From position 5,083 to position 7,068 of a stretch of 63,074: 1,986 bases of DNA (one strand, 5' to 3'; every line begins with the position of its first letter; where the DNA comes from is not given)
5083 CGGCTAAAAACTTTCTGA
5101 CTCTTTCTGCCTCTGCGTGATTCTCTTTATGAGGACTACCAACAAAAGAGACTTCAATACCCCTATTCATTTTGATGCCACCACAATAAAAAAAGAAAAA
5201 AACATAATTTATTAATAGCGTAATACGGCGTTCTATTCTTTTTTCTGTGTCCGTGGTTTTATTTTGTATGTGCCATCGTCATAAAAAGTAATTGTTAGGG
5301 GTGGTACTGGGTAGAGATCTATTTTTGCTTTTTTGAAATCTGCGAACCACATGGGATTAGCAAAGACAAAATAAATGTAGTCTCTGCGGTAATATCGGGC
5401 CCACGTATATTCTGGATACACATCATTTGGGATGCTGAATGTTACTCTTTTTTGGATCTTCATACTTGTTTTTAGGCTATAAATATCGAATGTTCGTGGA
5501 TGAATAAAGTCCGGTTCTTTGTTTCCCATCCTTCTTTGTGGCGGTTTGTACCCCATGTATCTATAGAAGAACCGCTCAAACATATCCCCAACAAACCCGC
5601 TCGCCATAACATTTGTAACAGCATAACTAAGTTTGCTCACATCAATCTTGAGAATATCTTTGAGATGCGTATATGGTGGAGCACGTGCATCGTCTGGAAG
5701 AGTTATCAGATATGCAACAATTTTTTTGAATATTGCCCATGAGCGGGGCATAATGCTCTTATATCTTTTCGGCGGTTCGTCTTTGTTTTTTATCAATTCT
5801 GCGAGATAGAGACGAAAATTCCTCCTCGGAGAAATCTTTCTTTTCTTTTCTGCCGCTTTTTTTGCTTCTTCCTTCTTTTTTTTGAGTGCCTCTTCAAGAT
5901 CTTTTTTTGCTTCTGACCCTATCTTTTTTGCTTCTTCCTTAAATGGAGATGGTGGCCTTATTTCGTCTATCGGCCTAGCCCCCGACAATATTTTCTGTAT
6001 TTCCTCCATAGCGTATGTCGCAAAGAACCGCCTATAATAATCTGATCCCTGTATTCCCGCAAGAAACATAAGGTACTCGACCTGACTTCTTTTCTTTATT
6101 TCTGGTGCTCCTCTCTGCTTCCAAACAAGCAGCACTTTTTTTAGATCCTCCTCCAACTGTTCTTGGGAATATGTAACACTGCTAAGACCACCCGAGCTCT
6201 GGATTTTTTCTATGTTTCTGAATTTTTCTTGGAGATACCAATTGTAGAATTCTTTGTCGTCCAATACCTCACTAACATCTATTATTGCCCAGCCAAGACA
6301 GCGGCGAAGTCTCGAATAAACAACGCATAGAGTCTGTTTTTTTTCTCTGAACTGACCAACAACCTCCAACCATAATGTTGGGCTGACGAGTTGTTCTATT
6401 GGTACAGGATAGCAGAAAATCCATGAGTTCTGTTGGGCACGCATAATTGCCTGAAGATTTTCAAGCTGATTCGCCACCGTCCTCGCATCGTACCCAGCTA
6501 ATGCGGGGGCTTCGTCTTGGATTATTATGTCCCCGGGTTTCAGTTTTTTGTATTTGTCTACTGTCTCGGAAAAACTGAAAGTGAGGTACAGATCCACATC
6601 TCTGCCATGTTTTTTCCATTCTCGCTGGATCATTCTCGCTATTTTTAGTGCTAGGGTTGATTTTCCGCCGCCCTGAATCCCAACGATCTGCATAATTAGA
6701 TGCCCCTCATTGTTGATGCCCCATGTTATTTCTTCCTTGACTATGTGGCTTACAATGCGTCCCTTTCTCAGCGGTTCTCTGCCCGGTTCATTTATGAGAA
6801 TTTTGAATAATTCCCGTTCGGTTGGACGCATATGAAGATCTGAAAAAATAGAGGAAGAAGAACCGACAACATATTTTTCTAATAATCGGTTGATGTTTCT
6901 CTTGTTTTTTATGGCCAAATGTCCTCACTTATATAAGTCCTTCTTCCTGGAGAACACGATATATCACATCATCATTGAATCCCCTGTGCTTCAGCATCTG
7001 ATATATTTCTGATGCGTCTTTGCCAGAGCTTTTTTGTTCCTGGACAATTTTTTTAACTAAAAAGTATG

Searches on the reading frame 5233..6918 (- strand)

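Call 10: search_protein_families(library=phrogs, proteins=[window:5233-6918:-], max_evalue=0.001)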
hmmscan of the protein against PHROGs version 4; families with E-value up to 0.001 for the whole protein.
window:5233-6918:- (561 aa): 1 family
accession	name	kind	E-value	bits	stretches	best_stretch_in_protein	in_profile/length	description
phrog_5484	-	DNA, RNA and nucleotide metabolism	5.3e-05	23.9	1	62-171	17-138/239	DnaA-like replication initiation protein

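Call 18: search_protein_families(library=pfam, proteins=[window:5233-6918:-], max_evalue=0.01)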
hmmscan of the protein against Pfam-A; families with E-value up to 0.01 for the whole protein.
window:5233-6918:- (561 aa): 1 family
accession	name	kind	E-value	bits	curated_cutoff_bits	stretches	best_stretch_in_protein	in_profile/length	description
PF05729.18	NACHT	-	0.0016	18.7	26.7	1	76-136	3-62/167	NACHT domain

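Call 103: search_protein_families(library=ncbifam, proteins=[window:5233-6918:-], max_evalue=0.001)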
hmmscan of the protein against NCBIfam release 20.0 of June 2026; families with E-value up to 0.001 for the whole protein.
window:5233-6918:- (561 aa): 0 families
